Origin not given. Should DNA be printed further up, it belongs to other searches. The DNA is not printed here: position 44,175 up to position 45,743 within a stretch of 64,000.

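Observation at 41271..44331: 3-kb IS481-type-bounded insertion with a CTAGACC duplication, placed exactly between the stop codons of two convergent genes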

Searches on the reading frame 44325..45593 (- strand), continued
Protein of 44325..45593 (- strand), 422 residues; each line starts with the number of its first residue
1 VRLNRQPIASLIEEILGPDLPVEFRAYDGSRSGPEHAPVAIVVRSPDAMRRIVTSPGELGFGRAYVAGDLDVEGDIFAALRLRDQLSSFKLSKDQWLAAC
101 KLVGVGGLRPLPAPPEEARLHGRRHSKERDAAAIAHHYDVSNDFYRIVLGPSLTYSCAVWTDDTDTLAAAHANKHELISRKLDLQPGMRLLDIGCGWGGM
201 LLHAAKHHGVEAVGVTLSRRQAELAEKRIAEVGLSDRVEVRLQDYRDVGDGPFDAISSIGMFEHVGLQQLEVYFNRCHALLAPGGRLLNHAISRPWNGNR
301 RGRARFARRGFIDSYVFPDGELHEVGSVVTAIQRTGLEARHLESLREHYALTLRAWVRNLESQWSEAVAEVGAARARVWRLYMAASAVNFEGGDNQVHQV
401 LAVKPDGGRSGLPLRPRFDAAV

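Call 10: find_homologous_proteins(query=window:44325-45593:-, max_evalue=1e-50)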
Query window:44325-45593:- (422 aa): 7998 proteins with E <= 1e-50 among 8000 candidates; the best 120 are listed.
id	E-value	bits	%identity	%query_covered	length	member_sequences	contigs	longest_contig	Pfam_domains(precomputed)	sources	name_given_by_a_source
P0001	5.2e-283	956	100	100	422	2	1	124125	PF13847.13,PF13489.13,PF02353.27,PF13649.13,PF08241.19,PF08242.19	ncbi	-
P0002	1.0e-248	843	89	100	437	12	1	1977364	PF13847.13,PF13489.13,PF02353.27,PF13649.13,PF08241.19,PF08242.19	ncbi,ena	-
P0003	3.0e-210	717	76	95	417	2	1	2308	PF13847.13,PF13489.13,PF02353.27,PF13649.13,PF08241.19,PF08242.19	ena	-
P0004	1.2e-208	711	75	98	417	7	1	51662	PF13847.13,PF13489.13,PF02353.27,PF13649.13,PF08241.19,PF08242.19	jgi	jgi:cyclopropane-fatty-acyl-phospholipid synthase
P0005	3.4e-208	710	75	95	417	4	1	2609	PF13847.13,PF13489.13,PF02353.27,PF13649.13,PF08241.19,PF08242.19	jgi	-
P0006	8.7e-208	709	76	98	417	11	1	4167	PF13847.13,PF13489.13,PF02353.27,PF13649.13,PF08241.19,PF08242.19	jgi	jgi:cyclopropane-fatty-acyl-phospholipid synthase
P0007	5.1e-207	706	75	98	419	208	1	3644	PF13847.13,PF13489.13,PF02353.27,PF13649.13,PF08241.19,PF08242.19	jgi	jgi:cyclopropane-fatty-acyl-phospholipid synthase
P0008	6.0e-207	706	74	98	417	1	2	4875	PF13847.13,PF13489.13,PF02353.27,PF13649.13,PF08241.19,PF08242.19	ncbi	ncbi:MAG: class I SAM-dependent methyltransferase [Acidimicrobiia bacterium]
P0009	7.1e-207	706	74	98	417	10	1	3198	PF13847.13,PF13489.13,PF02353.27,PF13649.13,PF08241.19,PF08242.19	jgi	jgi:cyclopropane-fatty-acyl-phospholipid synthase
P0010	1.0e-206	705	74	98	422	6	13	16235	PF13847.13,PF13489.13,PF02353.27,PF13649.13,PF08241.19,PF08242.19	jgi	jgi:cyclopropane-fatty-acyl-phospholipid synthase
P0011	1.3e-206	705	77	95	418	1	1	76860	PF13847.13,PF13489.13,PF02353.27,PF13649.13,PF08241.19,PF08242.19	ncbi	-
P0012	1.5e-205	701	75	97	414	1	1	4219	PF13847.13,PF13489.13,PF02353.27,PF13649.13,PF08241.19,PF08242.19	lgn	-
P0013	1.6e-205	701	74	95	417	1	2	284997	PF13847.13,PF13489.13,PF02353.27,PF13649.13,PF08241.19,PF08242.19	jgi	jgi:cyclopropane-fatty-acyl-phospholipid synthase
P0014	2.5e-205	701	75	98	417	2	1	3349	PF13847.13,PF13489.13,PF02353.27,PF13649.13,PF08241.19,PF08242.19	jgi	jgi:cyclopropane-fatty-acyl-phospholipid synthase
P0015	2.6e-205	701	76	95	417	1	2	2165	PF13847.13,PF13489.13,PF02353.27,PF13649.13,PF08241.19,PF08242.19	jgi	jgi:cyclopropane-fatty-acyl-phospholipid synthase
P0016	6.4e-205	699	74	98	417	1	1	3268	PF13847.13,PF13489.13,PF02353.27,PF13649.13,PF08241.19,PF08242.19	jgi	jgi:cyclopropane-fatty-acyl-phospholipid synthase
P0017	8.9e-205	699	74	98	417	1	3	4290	PF13847.13,PF13489.13,PF02353.27,PF13649.13,PF08241.19,PF08242.19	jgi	jgi:cyclopropane-fatty-acyl-phospholipid synthase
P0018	1.0e-204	699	75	98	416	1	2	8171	PF13847.13,PF13489.13,PF02353.27,PF13649.13,PF08241.19,PF08242.19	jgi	jgi:cyclopropane-fatty-acyl-phospholipid synthase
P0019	1.2e-204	698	75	98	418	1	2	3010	PF13847.13,PF13489.13,PF02353.27,PF13649.13,PF08241.19,PF08242.19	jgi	jgi:cyclopropane-fatty-acyl-phospholipid synthase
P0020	1.3e-204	698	75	95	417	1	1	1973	PF13847.13,PF13489.13,PF02353.27,PF13649.13,PF08241.19,PF08242.19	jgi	jgi:cyclopropane-fatty-acyl-phospholipid synthase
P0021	2.9e-204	697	74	98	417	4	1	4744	PF13847.13,PF13489.13,PF02353.27,PF13649.13,PF08241.19,PF08242.19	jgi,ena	-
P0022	4.0e-204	697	75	94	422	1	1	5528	PF13847.13,PF13489.13,PF02353.27,PF13649.13,PF08241.19,PF08242.19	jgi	-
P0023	1.0e-203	695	74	98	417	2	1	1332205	PF13847.13,PF13489.13,PF02353.27,PF13649.13,PF08241.19,PF08242.19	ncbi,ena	-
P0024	2.5e-203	694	73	98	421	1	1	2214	PF13847.13,PF13489.13,PF02353.27,PF13649.13,PF08241.19,PF08242.19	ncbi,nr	ncbi:MAG TPA: cyclopropane-fatty-acyl-phospholipid synthase family protein [Acidimicrobiia bacterium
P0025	3.3e-203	694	73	98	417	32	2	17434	PF13847.13,PF13489.13,PF02353.27,PF13649.13,PF08241.19,PF08242.19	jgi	jgi:cyclopropane-fatty-acyl-phospholipid synthase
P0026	3.4e-203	694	74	98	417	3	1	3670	PF13847.13,PF13489.13,PF02353.27,PF13649.13,PF08241.19,PF08242.19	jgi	jgi:cyclopropane-fatty-acyl-phospholipid synthase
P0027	3.9e-203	693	74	98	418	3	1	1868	PF13847.13,PF13489.13,PF02353.27,PF13649.13,PF01135.26,PF08241.19,PF08242.19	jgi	jgi:cyclopropane-fatty-acyl-phospholipid synthase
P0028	7.4e-203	692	73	98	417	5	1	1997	PF13847.13,PF13489.13,PF02353.27,PF13649.13,PF08241.19,PF08242.19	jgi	jgi:cyclopropane-fatty-acyl-phospholipid synthase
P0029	9.9e-203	692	73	98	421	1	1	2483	PF13847.13,PF13489.13,PF02353.27,PF13649.13,PF08241.19,PF08242.19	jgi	jgi:cyclopropane-fatty-acyl-phospholipid synthase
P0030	1.1e-202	692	74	95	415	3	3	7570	PF13847.13,PF13489.13,PF02353.27,PF13649.13,PF08241.19,PF08242.19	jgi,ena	jgi:cyclopropane-fatty-acyl-phospholipid synthase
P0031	1.2e-202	692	74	99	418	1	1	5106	PF13847.13,PF13489.13,PF02353.27,PF13649.13,PF01135.26,PF08241.19,PF08242.19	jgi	jgi:cyclopropane-fatty-acyl-phospholipid synthase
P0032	2.3e-202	691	73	98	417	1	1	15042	PF13847.13,PF13489.13,PF02353.27,PF13649.13,PF08241.19,PF08242.19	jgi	jgi:cyclopropane-fatty-acyl-phospholipid synthase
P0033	2.5e-202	691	74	95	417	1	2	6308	PF13847.13,PF13489.13,PF02353.27,PF13649.13,PF08241.19,PF08242.19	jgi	jgi:cyclopropane-fatty-acyl-phospholipid synthase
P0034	2.6e-202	691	73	98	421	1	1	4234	PF13847.13,PF13489.13,PF02353.27,PF13649.13,PF08241.19,PF08242.19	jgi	jgi:cyclopropane-fatty-acyl-phospholipid synthase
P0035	3.0e-202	690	74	98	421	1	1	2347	PF13847.13,PF13489.13,PF02353.27,PF13649.13,PF08241.19,PF08242.19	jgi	jgi:cyclopropane-fatty-acyl-phospholipid synthase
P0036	4.6e-202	690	75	98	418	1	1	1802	PF13847.13,PF13489.13,PF02353.27,PF13649.13,PF01135.26,PF08241.19,PF08242.19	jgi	jgi:cyclopropane-fatty-acyl-phospholipid synthase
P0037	6.1e-202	689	74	95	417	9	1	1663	PF13847.13,PF13489.13,PF02353.27,PF13649.13,PF08241.19,PF08242.19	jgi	jgi:cyclopropane-fatty-acyl-phospholipid synthase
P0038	6.2e-202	689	73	98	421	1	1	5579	PF13847.13,PF13489.13,PF02353.27,PF13649.13,PF08241.19,PF08242.19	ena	-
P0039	6.3e-202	689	73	98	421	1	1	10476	PF13847.13,PF13489.13,PF02353.27,PF13649.13,PF08241.19,PF08242.19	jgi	jgi:cyclopropane-fatty-acyl-phospholipid synthase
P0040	7.7e-202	689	74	95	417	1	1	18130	PF13847.13,PF13489.13,PF02353.27,PF13649.13,PF08241.19,PF08242.19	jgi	jgi:cyclopropane-fatty-acyl-phospholipid synthase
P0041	1.0e-201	689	74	98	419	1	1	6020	PF13847.13,PF13489.13,PF02353.27,PF13649.13,PF08241.19,PF08242.19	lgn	-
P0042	1.2e-201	688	73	98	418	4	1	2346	PF13847.13,PF13489.13,PF02353.27,PF13649.13,PF08241.19,PF08242.19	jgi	jgi:cyclopropane-fatty-acyl-phospholipid synthase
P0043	5.0e-201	686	72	99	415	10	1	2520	PF13847.13,PF13489.13,PF02353.27,PF13649.13,PF01135.26,PF08241.19,PF08242.19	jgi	-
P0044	6.9e-201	686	73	98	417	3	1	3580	PF13847.13,PF13489.13,PF02353.27,PF13649.13,PF08241.19,PF08242.19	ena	-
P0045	8.5e-201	686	74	97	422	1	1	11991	PF13847.13,PF13489.13,PF02353.27,PF13649.13,PF08241.19,PF08242.19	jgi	jgi:cyclopropane-fatty-acyl-phospholipid synthase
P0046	9.8e-201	685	74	95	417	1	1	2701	PF13847.13,PF13489.13,PF02353.27,PF13649.13,PF08241.19,PF08242.19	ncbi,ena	-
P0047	1.4e-200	685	73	98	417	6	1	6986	PF13847.13,PF13489.13,PF02353.27,PF13649.13,PF08241.19,PF08242.19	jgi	-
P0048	2.9e-200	684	74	98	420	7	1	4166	PF13847.13,PF13489.13,PF02353.27,PF13649.13,PF08241.19,PF08242.19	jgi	-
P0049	4.0e-200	683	74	98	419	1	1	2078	PF13847.13,PF13489.13,PF02353.27,PF13649.13,PF01135.26,PF08241.19,PF08242.19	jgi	jgi:cyclopropane-fatty-acyl-phospholipid synthase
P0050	5.4e-200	683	74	97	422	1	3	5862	PF13847.13,PF13489.13,PF02353.27,PF13649.13,PF08241.19,PF08242.19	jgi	jgi:cyclopropane-fatty-acyl-phospholipid synthase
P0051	5.5e-200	683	73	97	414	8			PF13847.13,PF13489.13,PF02353.27,PF13649.13,PF08241.19,PF08242.19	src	-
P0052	5.9e-200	683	75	98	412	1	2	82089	PF13847.13,PF13489.13,PF02353.27,PF13649.13,PF08241.19,PF08242.19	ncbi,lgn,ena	-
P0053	1.3e-199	682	73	99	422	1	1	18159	PF13847.13,PF13489.13,PF02353.27,PF13649.13,PF08241.19,PF08242.19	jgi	jgi:cyclopropane-fatty-acyl-phospholipid synthase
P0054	1.5e-199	682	74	98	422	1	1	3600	PF13847.13,PF13489.13,PF02353.27,PF13649.13,PF08241.19,PF08242.19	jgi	jgi:cyclopropane-fatty-acyl-phospholipid synthase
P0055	1.9e-199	681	72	98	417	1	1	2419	PF13847.13,PF13489.13,PF02353.27,PF13649.13,PF08241.19,PF08242.19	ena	-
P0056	5.0e-199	680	73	98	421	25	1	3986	PF13847.13,PF13489.13,PF02353.27,PF13649.13,PF08241.19,PF08242.19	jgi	jgi:cyclopropane-fatty-acyl-phospholipid synthase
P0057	5.6e-199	680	74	94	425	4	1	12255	PF13847.13,PF13489.13,PF02353.27,PF13649.13,PF08241.19,PF08242.19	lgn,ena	-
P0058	6.3e-199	679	73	98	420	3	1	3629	PF13847.13,PF13489.13,PF02353.27,PF13649.13,PF08241.19,PF08242.19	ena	-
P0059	9.1e-199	679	72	98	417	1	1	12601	PF13847.13,PF13489.13,PF02353.27,PF13649.13,PF08241.19,PF08242.19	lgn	-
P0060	2.2e-198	678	73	98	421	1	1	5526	PF13847.13,PF13489.13,PF02353.27,PF13649.13,PF08241.19,PF08242.19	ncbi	-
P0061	2.3e-198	678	72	98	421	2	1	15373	PF13847.13,PF13489.13,PF02353.27,PF13649.13,PF08241.19,PF08242.19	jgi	jgi:cyclopropane-fatty-acyl-phospholipid synthase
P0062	4.8e-198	677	71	98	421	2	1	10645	PF13847.13,PF13489.13,PF02353.27,PF13649.13,PF08241.19,PF08242.19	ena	-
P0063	7.1e-198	676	73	98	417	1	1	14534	PF13847.13,PF13489.13,PF02353.27,PF13649.13,PF08241.19,PF08242.19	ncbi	-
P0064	1.3e-197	675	73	98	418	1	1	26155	PF13847.13,PF13489.13,PF02353.27,PF13649.13,PF08241.19,PF08242.19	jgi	jgi:cyclopropane-fatty-acyl-phospholipid synthase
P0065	1.5e-197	675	73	97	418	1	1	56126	PF13847.13,PF13489.13,PF02353.27,PF13649.13,PF01135.26,PF08241.19,PF08242.19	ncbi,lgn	-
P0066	1.6e-197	675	71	99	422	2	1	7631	PF13847.13,PF13489.13,PF02353.27,PF13649.13,PF08241.19,PF08242.19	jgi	jgi:cyclopropane-fatty-acyl-phospholipid synthase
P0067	1.6e-197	675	74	97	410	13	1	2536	PF13847.13,PF13489.13,PF02353.27,PF13649.13,PF08241.19,PF08242.19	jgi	-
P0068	1.9e-197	675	73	98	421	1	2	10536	PF13847.13,PF13489.13,PF02353.27,PF13649.13,PF08241.19,PF08242.19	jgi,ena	jgi:cyclopropane-fatty-acyl-phospholipid synthase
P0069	2.0e-197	675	72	97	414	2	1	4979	PF13847.13,PF13489.13,PF02353.27,PF13649.13,PF01135.26,PF08241.19,PF08242.19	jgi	jgi:cyclopropane-fatty-acyl-phospholipid synthase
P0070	2.6e-197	674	73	97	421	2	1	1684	PF13847.13,PF13489.13,PF02353.27,PF13649.13,PF01135.26,PF08241.19,PF08242.19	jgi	-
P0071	6.0e-197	673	72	97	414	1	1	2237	PF13847.13,PF13489.13,PF02353.27,PF13649.13,PF01135.26,PF08241.19,PF08242.19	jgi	jgi:cyclopropane-fatty-acyl-phospholipid synthase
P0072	6.0e-197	673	73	98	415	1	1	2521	PF13847.13,PF13489.13,PF02353.27,PF13649.13,PF08241.19,PF08242.19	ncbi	ncbi:MAG: class I SAM-dependent methyltransferase [Acidimicrobiia bacterium]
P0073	7.0e-197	673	72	97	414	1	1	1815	PF13847.13,PF13489.13,PF02353.27,PF13649.13,PF08241.19,PF08242.19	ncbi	-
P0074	9.3e-197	672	73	98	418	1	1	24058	PF13847.13,PF13489.13,PF02353.27,PF13649.13,PF08241.19,PF08242.19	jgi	jgi:cyclopropane-fatty-acyl-phospholipid synthase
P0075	2.0e-196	671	73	98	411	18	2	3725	PF13847.13,PF13489.13,PF02353.27,PF13649.13,PF08241.19,PF08242.19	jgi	jgi:cyclopropane-fatty-acyl-phospholipid synthase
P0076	3.3e-196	671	73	98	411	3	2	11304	PF13847.13,PF13489.13,PF02353.27,PF13649.13,PF08241.19,PF08242.19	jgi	jgi:cyclopropane-fatty-acyl-phospholipid synthase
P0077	6.3e-196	670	73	98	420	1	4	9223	PF13847.13,PF13489.13,PF02353.27,PF13649.13,PF08241.19,PF08242.19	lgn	-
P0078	1.2e-195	669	72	97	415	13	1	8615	PF13847.13,PF13489.13,PF02353.27,PF13649.13,PF08241.19,PF08242.19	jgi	jgi:cyclopropane-fatty-acyl-phospholipid synthase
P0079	1.5e-195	668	73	97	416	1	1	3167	PF13847.13,PF13489.13,PF02353.27,PF13649.13,PF08241.19,PF08242.19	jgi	jgi:cyclopropane-fatty-acyl-phospholipid synthase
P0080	1.5e-195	668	71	97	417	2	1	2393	PF13847.13,PF13489.13,PF02353.27,PF13649.13,PF08241.19,PF08242.19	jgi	jgi:cyclopropane-fatty-acyl-phospholipid synthase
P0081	1.9e-195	668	72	97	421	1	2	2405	PF13847.13,PF13489.13,PF02353.27,PF13649.13,PF08241.19,PF08242.19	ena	-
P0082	2.2e-195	668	72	98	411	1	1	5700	PF13847.13,PF13489.13,PF02353.27,PF13649.13,PF08241.19,PF08242.19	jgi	jgi:cyclopropane-fatty-acyl-phospholipid synthase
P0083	2.6e-195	668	71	98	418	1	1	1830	PF13847.13,PF13489.13,PF02353.27,PF13649.13,PF08241.19,PF08242.19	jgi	jgi:cyclopropane-fatty-acyl-phospholipid synthase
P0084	3.2e-195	667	73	98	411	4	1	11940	PF13847.13,PF13489.13,PF02353.27,PF13649.13,PF08241.19,PF08242.19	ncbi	-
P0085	5.4e-195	667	71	97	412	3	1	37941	PF13847.13,PF13489.13,PF02353.27,PF13649.13,PF08241.19,PF08242.19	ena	-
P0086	2.2e-194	665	72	97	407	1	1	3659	PF13847.13,PF13489.13,PF02353.27,PF13649.13,PF08241.19,PF08242.19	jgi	jgi:cyclopropane-fatty-acyl-phospholipid synthase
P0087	2.4e-194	664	72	97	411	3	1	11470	PF13847.13,PF13489.13,PF02353.27,PF13649.13,PF08241.19,PF08242.19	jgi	jgi:cyclopropane-fatty-acyl-phospholipid synthase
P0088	3.1e-194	664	73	98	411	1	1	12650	PF13847.13,PF13489.13,PF02353.27,PF13649.13,PF01135.26,PF08241.19,PF08242.19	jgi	jgi:cyclopropane-fatty-acyl-phospholipid synthase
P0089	3.4e-194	664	70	98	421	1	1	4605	PF13847.13,PF13489.13,PF02353.27,PF13649.13,PF08241.19,PF08242.19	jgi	jgi:cyclopropane-fatty-acyl-phospholipid synthase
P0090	4.8e-194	663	71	97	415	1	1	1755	PF13847.13,PF13489.13,PF02353.27,PF13649.13,PF08241.19,PF08242.19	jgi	-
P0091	5.4e-194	663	73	98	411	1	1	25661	PF13847.13,PF13489.13,PF02353.27,PF13649.13,PF08241.19,PF08242.19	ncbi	-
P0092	5.7e-194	663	71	98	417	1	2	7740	PF13847.13,PF13489.13,PF02353.27,PF13649.13,PF08241.19,PF08242.19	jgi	jgi:cyclopropane-fatty-acyl-phospholipid synthase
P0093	6.2e-194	663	69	98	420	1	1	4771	PF13847.13,PF13489.13,PF02353.27,PF13649.13,PF08241.19,PF08242.19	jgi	jgi:cyclopropane-fatty-acyl-phospholipid synthase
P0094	9.8e-194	662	72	98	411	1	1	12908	PF13847.13,PF13489.13,PF02353.27,PF13649.13,PF08241.19,PF08242.19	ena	-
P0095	1.0e-193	662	71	98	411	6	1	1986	PF13847.13,PF13489.13,PF02353.27,PF13649.13,PF08241.19,PF08242.19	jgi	-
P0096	1.1e-193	662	71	98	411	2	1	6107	PF13847.13,PF13489.13,PF02353.27,PF13649.13,PF08241.19,PF08242.19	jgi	jgi:cyclopropane-fatty-acyl-phospholipid synthase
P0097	1.2e-193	662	70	97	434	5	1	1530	PF13847.13,PF13489.13,PF02353.27,PF13649.13,PF08241.19,PF08242.19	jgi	jgi:cyclopropane-fatty-acyl-phospholipid synthase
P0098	1.3e-193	662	71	97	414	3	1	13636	PF13847.13,PF13489.13,PF02353.27,PF13649.13,PF01135.26,PF08241.19,PF08242.19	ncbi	ncbi:MAG: class I SAM-dependent methyltransferase [Acidimicrobiia bacterium]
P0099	1.6e-193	662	71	98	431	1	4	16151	PF13847.13,PF13489.13,PF02353.27,PF13649.13,PF01135.26,PF08241.19,PF08242.19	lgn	-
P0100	1.7e-193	662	72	98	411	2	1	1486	PF13847.13,PF13489.13,PF02353.27,PF13649.13,PF01135.26,PF08241.19,PF08242.19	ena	-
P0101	1.8e-193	662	72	98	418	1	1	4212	PF13847.13,PF13489.13,PF02353.27,PF13649.13,PF08241.19,PF08242.19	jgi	jgi:cyclopropane-fatty-acyl-phospholipid synthase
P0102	2.3e-193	661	70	97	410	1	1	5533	PF13847.13,PF13489.13,PF02353.27,PF13649.13,PF08241.19,PF08242.19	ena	-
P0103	3.1e-193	661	71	97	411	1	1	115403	PF13847.13,PF13489.13,PF02353.27,PF13649.13,PF08241.19,PF08242.19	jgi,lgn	jgi:cyclopropane-fatty-acyl-phospholipid synthase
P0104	3.9e-193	660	70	97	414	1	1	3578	PF13847.13,PF13489.13,PF02353.27,PF13649.13,PF08241.19,PF08242.19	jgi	jgi:cyclopropane-fatty-acyl-phospholipid synthase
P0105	5.0e-193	660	72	98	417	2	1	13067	PF13847.13,PF13489.13,PF02353.27,PF13649.13,PF08241.19,PF08242.19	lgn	-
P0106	5.7e-193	660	71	98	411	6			PF13847.13,PF13489.13,PF02353.27,PF13649.13,PF08241.19,PF08242.19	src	-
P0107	5.7e-193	660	72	98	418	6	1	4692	PF13847.13,PF13489.13,PF02353.27,PF13649.13,PF08241.19,PF08242.19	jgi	jgi:cyclopropane-fatty-acyl-phospholipid synthase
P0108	5.7e-193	660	72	99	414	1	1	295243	PF13847.13,PF13489.13,PF02353.27,PF13649.13,PF08241.19,PF08242.19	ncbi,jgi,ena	jgi:cyclopropane-fatty-acyl-phospholipid synthase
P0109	7.0e-193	660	71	98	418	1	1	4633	PF13847.13,PF13489.13,PF02353.27,PF13649.13,PF08241.19,PF08242.19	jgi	jgi:cyclopropane-fatty-acyl-phospholipid synthase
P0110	9.4e-193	659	70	98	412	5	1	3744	PF13847.13,PF13489.13,PF02353.27,PF13649.13,PF08241.19,PF08242.19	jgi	jgi:cyclopropane-fatty-acyl-phospholipid synthase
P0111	1.5e-192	658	72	98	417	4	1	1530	PF13847.13,PF13489.13,PF02353.27,PF13649.13,PF08241.19,PF08242.19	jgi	jgi:cyclopropane-fatty-acyl-phospholipid synthase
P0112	3.9e-192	657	71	98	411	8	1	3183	PF13847.13,PF13489.13,PF02353.27,PF13649.13,PF08241.19,PF08242.19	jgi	jgi:cyclopropane-fatty-acyl-phospholipid synthase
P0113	4.1e-192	657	71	98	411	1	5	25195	PF13847.13,PF13489.13,PF02353.27,PF13649.13,PF08241.19,PF08242.19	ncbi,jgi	ncbi:MAG TPA: cyclopropane-fatty-acyl-phospholipid synthase family protein [Acidimicrobiia bacterium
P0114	4.4e-192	657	70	97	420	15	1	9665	PF13847.13,PF13489.13,PF02353.27,PF05175.21,PF13649.13,PF08241.19,PF08242.19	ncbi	-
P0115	4.7e-192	657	70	97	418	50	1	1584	PF13847.13,PF13489.13,PF02353.27,PF13649.13,PF08241.19,PF08242.19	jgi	jgi:cyclopropane-fatty-acyl-phospholipid synthase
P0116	4.8e-192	657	70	98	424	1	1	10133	PF13847.13,PF13489.13,PF02353.27,PF13649.13,PF08241.19,PF08242.19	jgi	jgi:cyclopropane-fatty-acyl-phospholipid synthase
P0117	7.1e-192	656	69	98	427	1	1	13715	PF13847.13,PF13489.13,PF02353.27,PF13649.13,PF08241.19,PF08242.19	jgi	jgi:cyclopropane-fatty-acyl-phospholipid synthase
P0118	8.1e-192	656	71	97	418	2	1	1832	PF13847.13,PF13489.13,PF02353.27,PF13649.13,PF01135.26,PF08241.19,PF08242.19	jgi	jgi:cyclopropane-fatty-acyl-phospholipid synthase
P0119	8.2e-192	656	72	97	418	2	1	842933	PF13847.13,PF13489.13,PF02353.27,PF13649.13,PF08241.19,PF08242.19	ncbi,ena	-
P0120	1.1e-191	656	70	98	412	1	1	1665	PF13847.13,PF13489.13,PF02353.27,PF13649.13,PF01135.26,PF08241.19,PF08242.19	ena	-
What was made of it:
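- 44325..45593 (-): Cyclopropane-fatty-acyl-phospholipid synthase gene (cfa, 422 aa). Its stop codon is the reverse complement of 44325-27, in the right copy of the target. A 100%-identical protein, P0001, is in the database (call 10).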

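Call 13: find_encoding_contigs(protein=P0002, flank=6000, max_places=4)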
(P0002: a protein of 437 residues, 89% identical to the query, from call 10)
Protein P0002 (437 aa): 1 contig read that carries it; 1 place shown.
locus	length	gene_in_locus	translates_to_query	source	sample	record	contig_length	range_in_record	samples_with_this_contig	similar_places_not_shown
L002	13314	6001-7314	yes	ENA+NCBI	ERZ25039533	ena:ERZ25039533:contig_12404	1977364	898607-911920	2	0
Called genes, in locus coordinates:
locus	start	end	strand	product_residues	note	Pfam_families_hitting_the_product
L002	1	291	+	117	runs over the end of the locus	PF00581:Rhodanese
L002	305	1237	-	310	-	PF21959:DUF6923 (faint)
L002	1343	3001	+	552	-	PF00890:FAD_binding_2 (faint), PF01266:DAO, PF01494:FAD_binding_3 (faint), PF12831:FAD_oxidored (weak), PF16901:DAO_C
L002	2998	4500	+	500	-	PF01565:FAD_binding_4, PF02913:FAD-oxidase_C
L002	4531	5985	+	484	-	PF00370:FGGY_N, PF02782:FGGY_C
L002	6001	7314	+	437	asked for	PF02353:CMAS, PF13489:Methyltransf_23, PF08241:Methyltransf_11, PF08242:Methyltransf_12, PF13649:Methyltransf_25, PF13847:Methyltransf_31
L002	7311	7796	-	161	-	PF03473:MOSC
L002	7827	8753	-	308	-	PF23213: (faint), PF23212:DUF7064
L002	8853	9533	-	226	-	PF06736:TMEM175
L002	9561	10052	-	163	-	PF01035:DNA_binding_1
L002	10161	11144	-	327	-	PF00056:Ldh_1_N, PF02866:Ldh_1_C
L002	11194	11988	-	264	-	-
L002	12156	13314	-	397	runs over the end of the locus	PF00180:Iso_dh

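Call 14: find_encoding_contigs(protein=P0001, flank=6000, max_places=4)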
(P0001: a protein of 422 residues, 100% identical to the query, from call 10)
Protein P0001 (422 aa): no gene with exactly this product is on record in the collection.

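Call 39: find_encoding_contigs(protein=P0011, flank=2500, max_places=2)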
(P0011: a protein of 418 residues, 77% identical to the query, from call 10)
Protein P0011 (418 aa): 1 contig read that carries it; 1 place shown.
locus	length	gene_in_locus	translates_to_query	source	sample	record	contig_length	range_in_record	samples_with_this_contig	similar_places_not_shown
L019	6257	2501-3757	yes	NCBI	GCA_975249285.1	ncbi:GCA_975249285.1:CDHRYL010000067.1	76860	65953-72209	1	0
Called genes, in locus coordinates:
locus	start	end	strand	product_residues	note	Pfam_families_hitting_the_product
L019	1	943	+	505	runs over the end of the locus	PF01565:FAD_binding_4, PF02913:FAD-oxidase_C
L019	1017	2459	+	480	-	PF00370:FGGY_N, PF02782:FGGY_C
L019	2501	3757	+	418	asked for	PF02353:CMAS, PF13489:Methyltransf_23, PF13847:Methyltransf_31, PF08241:Methyltransf_11, PF08242:Methyltransf_12, PF13649:Methyltransf_25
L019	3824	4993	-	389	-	PF01738:DLH, PF02230:Abhydrolase_2 (faint), PF20434:BD-FAE, PF00561:Abhydrolase_1 (faint), PF07859:Abhydrolase_3, PF12146:Hydrolase_4 (faint), PF00326:Peptidase_S9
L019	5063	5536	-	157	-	PF03473:MOSC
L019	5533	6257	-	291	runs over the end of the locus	-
